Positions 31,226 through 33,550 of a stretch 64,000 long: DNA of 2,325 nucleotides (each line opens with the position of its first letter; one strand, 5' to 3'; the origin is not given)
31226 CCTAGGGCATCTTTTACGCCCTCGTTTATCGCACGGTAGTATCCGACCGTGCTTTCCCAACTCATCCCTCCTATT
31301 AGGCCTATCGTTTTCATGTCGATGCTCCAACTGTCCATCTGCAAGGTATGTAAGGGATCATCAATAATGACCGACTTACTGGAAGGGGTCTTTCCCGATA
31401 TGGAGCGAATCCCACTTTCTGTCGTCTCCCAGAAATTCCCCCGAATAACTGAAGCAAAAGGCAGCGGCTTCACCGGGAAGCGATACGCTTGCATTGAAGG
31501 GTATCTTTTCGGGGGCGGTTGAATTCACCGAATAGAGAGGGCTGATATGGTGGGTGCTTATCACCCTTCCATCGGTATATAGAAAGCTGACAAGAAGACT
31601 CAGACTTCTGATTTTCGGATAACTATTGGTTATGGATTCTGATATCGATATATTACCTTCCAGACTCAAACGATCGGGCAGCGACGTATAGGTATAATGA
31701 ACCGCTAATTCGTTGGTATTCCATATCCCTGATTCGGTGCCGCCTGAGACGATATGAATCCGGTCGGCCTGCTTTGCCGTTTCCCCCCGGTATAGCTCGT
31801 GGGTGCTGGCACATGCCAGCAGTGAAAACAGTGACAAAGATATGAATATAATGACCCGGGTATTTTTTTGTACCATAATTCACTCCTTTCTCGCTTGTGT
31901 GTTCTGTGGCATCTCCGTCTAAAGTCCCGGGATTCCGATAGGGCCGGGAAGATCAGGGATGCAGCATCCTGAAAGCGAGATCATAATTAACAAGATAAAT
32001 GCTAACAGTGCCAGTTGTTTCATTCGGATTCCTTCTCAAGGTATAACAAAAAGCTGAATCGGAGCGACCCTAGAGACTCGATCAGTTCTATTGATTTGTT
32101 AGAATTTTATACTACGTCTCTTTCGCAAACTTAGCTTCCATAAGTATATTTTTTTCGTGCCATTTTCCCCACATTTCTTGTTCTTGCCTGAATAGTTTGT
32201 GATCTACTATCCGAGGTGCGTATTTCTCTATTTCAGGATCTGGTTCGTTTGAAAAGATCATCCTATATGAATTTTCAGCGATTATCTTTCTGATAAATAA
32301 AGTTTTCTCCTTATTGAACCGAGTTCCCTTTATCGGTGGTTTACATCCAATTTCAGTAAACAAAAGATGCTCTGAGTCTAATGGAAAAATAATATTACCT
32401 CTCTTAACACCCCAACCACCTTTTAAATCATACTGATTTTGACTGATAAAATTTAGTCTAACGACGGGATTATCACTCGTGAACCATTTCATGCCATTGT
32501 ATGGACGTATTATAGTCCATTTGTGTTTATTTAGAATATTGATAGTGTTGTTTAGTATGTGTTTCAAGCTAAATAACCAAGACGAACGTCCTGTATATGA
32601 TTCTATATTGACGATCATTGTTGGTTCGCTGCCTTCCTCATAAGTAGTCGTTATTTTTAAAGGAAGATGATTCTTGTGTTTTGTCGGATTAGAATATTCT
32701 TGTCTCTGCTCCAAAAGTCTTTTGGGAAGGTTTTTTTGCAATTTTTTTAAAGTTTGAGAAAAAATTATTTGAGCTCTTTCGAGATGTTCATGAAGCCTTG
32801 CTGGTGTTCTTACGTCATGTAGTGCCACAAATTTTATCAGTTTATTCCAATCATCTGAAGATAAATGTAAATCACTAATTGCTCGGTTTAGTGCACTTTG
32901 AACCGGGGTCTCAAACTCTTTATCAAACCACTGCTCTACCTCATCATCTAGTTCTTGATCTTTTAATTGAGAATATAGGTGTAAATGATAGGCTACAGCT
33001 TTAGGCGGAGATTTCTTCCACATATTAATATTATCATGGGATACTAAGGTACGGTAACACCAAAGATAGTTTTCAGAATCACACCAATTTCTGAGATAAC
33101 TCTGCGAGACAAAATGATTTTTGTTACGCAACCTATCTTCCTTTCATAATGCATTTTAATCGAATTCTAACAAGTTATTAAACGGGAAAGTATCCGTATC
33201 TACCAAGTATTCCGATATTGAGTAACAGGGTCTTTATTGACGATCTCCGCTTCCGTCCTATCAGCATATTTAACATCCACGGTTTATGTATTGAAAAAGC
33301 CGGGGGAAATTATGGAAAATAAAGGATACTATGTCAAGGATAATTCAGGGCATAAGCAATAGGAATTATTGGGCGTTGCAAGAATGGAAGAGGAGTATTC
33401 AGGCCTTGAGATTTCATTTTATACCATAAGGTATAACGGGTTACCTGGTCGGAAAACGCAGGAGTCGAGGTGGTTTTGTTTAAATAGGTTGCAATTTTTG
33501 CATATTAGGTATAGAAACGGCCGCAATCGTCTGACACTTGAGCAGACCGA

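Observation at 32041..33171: AT-rich DUF4238 gene flanked like a solo integron cassette: candidate single-gene defence cassette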

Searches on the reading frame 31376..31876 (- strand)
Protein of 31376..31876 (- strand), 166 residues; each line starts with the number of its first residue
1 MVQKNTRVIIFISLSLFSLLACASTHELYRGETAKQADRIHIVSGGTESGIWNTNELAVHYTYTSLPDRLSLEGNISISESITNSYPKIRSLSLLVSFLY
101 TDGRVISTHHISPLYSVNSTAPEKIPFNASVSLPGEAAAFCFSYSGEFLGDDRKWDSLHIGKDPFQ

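Call 12: find_encoding_contigs(protein=window:31376-31876:-, flank=10000, max_places=10)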
Protein window:31376-31876:- (166 aa): 8 contigs read that carry it; 6 places shown.
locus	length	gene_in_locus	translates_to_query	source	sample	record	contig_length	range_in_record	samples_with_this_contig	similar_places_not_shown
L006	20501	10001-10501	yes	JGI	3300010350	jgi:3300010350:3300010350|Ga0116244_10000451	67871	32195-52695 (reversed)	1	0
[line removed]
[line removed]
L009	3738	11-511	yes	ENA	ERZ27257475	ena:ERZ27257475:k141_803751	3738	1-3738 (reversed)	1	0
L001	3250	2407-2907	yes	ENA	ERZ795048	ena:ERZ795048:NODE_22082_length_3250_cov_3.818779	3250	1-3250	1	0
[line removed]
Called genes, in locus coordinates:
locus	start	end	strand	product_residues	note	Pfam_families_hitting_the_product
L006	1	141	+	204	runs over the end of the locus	PF01965:DJ-1_PfpI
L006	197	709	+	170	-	PF00583:Acetyltransf_1, PF13673:Acetyltransf_10, PF13508:Acetyltransf_7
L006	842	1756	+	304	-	PF13484:Fer4_16 (weak)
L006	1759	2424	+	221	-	PF00881:Nitroreductase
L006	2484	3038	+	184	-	-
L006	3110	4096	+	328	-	PF00291:PALP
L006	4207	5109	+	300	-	PF09296:NUDIX-like (weak), PF09297:Zn_ribbon_NUD, PF00293:NUDIX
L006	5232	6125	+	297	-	PF02567:PhzC-PhzF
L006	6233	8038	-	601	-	PF00270:DEAD, PF04851:ResIII, PF00271:Helicase_C, PF28538:Helicase_helical, PF03880:DbpA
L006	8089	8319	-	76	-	-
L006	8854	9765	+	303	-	PF14022:DUF4238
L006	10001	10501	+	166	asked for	-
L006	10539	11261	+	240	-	PF01177:Asp_Glu_race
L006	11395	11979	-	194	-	-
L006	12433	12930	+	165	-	PF02915:Rubrerythrin, PF21349:RUBY_RBDX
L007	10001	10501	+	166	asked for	-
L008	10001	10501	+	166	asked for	-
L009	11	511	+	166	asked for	-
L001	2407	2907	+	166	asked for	-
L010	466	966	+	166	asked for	-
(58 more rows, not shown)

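Call 29: find_homologous_proteins(query=window:31376-31876:-, max_evalue=0.001)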
Query window:31376-31876:- (166 aa): 6 proteins with E <= 0.001 among 184 candidates.
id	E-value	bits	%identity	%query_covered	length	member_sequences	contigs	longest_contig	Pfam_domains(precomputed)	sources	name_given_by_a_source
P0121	8.1e-105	365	100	100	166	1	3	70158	-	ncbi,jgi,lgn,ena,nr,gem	ncbi:MAG TPA: hypothetical protein PKZ42_07025 [Syntrophales bacterium]|nr:hypothetical protein [Syn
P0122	3.0e-81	289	80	100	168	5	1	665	-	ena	-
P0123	4.5e-81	288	80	99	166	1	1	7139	-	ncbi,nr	ncbi:MAG: hypothetical protein JW920_08925 [Deltaproteobacteria bacterium]|nr:hypothetical protein [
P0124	4.8e-76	272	75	100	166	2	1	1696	-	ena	-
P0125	3.0e-67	243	67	100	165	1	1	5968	-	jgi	-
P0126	2.0e-61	224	62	100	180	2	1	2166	-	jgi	jgi:hypothetical protein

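Call 30: find_encoding_contigs(protein=P0123, flank=8000, max_places=3)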
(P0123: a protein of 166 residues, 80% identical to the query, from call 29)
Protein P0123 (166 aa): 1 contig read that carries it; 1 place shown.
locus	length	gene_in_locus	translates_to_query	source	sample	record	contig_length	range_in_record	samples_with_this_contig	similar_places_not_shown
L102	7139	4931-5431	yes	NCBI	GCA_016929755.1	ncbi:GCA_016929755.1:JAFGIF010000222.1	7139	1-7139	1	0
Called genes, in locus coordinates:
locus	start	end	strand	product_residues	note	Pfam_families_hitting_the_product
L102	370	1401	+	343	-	PF23023:Anti-Pycsar_Apyc1, PF00753:Lactamase_B, PF12706:Lactamase_B_2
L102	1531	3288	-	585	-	PF00270:DEAD, PF04851:ResIII (weak), PF00271:Helicase_C, PF28538:Helicase_helical, PF03880:DbpA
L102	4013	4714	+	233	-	PF18728:HEPN_AbiV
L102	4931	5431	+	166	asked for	-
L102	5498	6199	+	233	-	PF01177:Asp_Glu_race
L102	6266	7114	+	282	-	PF02567:PhzC-PhzF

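Call 31: find_encoding_contigs(protein=P0125, flank=8000, max_places=3)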
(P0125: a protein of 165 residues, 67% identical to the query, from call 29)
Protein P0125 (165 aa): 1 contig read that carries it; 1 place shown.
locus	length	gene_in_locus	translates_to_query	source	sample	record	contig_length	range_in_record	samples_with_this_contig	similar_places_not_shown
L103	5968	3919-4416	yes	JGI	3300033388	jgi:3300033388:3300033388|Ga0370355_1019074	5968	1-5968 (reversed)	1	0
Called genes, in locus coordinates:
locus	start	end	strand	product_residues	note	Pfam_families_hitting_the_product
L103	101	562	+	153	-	-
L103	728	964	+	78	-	-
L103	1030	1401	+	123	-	-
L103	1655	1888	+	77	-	-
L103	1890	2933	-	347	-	PF01548:DEDD_Tnp_IS110, PF02371:Transposase_20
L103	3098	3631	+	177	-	PF13302:Acetyltransf_3, PF13420:Acetyltransf_4, PF00583:Acetyltransf_1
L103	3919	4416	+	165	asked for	-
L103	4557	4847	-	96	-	-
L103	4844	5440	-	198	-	PF00873:ACR_tran, PF03176:MMPL (weak)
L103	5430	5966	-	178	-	?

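Call 56: search_protein_families(library=padloc, proteins=[L102:4013-4714:+, L103:101-562:+, L103:728-964:+, L103:1030-1401:+, L103:3098-3631:+], max_evalue=0.001)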
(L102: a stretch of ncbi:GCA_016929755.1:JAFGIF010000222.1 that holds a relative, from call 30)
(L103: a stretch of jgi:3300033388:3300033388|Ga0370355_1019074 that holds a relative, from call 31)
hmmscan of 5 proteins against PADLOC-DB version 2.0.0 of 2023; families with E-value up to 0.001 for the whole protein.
L102:4013-4714:+ (233 aa): 0 families

L103:101-562:+ (153 aa): 0 families

L103:728-964:+ (78 aa): 0 families

L103:1030-1401:+ (123 aa): 0 families

L103:3098-3631:+ (177 aa): 0 families

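Call 67: find_encoding_contigs(protein=P0124, flank=3000, max_places=3)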
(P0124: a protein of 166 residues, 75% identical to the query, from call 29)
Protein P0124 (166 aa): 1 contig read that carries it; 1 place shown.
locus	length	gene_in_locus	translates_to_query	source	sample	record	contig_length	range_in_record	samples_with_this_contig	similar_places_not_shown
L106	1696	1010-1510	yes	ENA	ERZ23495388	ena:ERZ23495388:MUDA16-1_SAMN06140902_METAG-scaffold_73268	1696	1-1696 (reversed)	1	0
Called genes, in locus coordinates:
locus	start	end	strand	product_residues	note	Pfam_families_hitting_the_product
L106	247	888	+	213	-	-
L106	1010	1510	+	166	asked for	-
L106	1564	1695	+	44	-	?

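Call 68: find_encoding_contigs(protein=P0126, flank=3000, max_places=3)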
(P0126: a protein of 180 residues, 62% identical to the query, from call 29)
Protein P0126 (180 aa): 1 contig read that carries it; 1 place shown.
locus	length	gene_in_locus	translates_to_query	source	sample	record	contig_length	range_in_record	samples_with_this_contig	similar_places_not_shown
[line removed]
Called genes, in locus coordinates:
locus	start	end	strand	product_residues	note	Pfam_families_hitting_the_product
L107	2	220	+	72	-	?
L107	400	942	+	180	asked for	-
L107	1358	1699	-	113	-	-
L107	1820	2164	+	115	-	?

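Call 77: search_protein_families(library=ncbifam, proteins=[L102:4013-4714:+, L106:247-837:+], max_evalue=0.01)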
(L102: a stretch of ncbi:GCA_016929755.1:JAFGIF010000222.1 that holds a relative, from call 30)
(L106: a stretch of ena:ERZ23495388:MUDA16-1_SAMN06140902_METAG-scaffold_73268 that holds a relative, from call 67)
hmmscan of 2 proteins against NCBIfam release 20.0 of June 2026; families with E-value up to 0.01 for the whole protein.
L102:4013-4714:+ (233 aa): 1 family
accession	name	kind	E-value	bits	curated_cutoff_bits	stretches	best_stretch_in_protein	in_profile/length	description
TIGR04498.1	AbiV_defense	subfamily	1.3e-12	48.2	27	1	10-190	3-142/143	AbiV family abortive infection protein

L106:247-837:+ (197 aa): 1 family
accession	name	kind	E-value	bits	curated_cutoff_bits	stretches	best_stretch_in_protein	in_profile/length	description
TIGR02476.1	BluB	equivalog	1.1e-08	34.7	150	1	2-187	12-190/205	5,6-dimethylbenzimidazole synthase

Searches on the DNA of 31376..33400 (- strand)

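Call 52: search_with_rna_model(model_id=R1, source=window, start=31800, end=33400, filters=off, max_evalue=10, show_alignments=4)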
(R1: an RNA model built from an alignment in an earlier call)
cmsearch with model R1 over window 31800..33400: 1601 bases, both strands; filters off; matches with E-value up to 10: 12.
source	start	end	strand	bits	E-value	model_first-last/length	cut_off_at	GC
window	31985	32104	-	16.9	0.0031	1-72/72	no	0.38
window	32041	32104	+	13.8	0.017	1-72/72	no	0.39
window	33165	33180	+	9.9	0.15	1-72/72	no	0.19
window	32571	32626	-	7.6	0.55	1-72/72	no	0.34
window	32571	32626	+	5.5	1.7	1-72/72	no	0.34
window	33350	33374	-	5.1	2.2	1-72/72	no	0.4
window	32000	32020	+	4.7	2.8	1-72/72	no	0.43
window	33052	33129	-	4.1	3.9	1-72/72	no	0.37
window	32873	32893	+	3.5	5.2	1-72/72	no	0.43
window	33165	33180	-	3.5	5.3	1-72/72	no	0.19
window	32873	32893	-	3.5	5.4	1-72/72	no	0.43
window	32456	32506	-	2.9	7.3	1-72/72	no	0.45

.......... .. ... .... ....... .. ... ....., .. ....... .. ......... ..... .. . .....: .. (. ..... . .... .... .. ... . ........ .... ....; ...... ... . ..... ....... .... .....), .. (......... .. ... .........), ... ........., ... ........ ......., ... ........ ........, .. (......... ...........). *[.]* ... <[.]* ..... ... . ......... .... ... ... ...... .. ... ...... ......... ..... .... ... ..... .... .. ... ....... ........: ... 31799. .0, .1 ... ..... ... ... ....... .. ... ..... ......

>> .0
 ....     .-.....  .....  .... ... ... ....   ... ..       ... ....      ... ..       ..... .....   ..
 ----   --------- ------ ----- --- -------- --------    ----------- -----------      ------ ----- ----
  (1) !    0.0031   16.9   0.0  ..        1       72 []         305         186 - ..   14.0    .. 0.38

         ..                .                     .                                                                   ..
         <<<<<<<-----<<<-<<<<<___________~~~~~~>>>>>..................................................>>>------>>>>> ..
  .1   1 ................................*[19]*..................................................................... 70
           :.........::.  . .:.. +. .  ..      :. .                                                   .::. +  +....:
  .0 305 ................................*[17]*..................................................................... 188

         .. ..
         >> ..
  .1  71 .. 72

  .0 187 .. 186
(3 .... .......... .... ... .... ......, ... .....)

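Call 85: search_with_rna_model(model_id=R1, sources=[L102, L106, L103, L105, L104], filters=off, max_evalue=5)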
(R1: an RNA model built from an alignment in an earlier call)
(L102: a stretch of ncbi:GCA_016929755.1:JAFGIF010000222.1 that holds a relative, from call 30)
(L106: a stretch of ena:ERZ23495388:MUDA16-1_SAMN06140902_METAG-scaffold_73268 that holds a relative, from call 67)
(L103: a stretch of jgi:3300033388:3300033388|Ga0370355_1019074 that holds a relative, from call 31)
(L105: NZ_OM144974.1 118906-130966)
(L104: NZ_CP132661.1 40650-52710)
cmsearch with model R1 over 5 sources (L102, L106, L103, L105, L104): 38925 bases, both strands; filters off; matches with E-value up to 5: 17.
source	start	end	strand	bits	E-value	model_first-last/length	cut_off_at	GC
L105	6002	6061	+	67.4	4.3e-14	1-72/72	no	0.55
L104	6002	6061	+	67.4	4.3e-14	1-72/72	no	0.55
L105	2741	2800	+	64.5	2.2e-13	1-72/72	no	0.57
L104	5149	5208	+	64.1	2.8e-13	1-72/72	no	0.58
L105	3597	3656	+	62.1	8.5e-13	1-72/72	no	0.63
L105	6513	6572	+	61.4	1.2e-12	1-72/72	no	0.53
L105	5136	5205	+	52.9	1.4e-10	1-72/72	no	0.6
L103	3678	3751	+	47.1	3.7e-09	1-72/72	no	0.46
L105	2057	2127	+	43.9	2.2e-08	1-72/72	no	0.52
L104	5149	5208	-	12.5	0.85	1-72/72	no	0.58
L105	6513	6572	-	12.4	0.93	1-72/72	no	0.53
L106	109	167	+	11.7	1.4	1-72/72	no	0.42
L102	6369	6413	-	11.1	1.9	1-72/72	no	0.44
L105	6002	6061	-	10.9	2.1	1-72/72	no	0.55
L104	6002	6061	-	10.9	2.1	1-72/72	no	0.55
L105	2741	2800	-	9.7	4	1-72/72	no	0.57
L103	3678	3751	-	9.7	4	1-72/72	no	0.46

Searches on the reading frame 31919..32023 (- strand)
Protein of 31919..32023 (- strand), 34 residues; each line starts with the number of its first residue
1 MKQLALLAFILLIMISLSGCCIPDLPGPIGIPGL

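Call 77: search_protein_families(library=ncbifam, proteins=[window:31919-32023:-], max_evalue=0.01)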
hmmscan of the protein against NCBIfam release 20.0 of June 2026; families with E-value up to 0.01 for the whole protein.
window:31919-32023:- (34 aa): 1 family
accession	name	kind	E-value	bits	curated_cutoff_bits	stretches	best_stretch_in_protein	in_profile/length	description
NF038104.1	lipo_NF038104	hypoth_equivalog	0.0095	15.6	50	0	1-21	1-21/63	NF038104 family lipoprotein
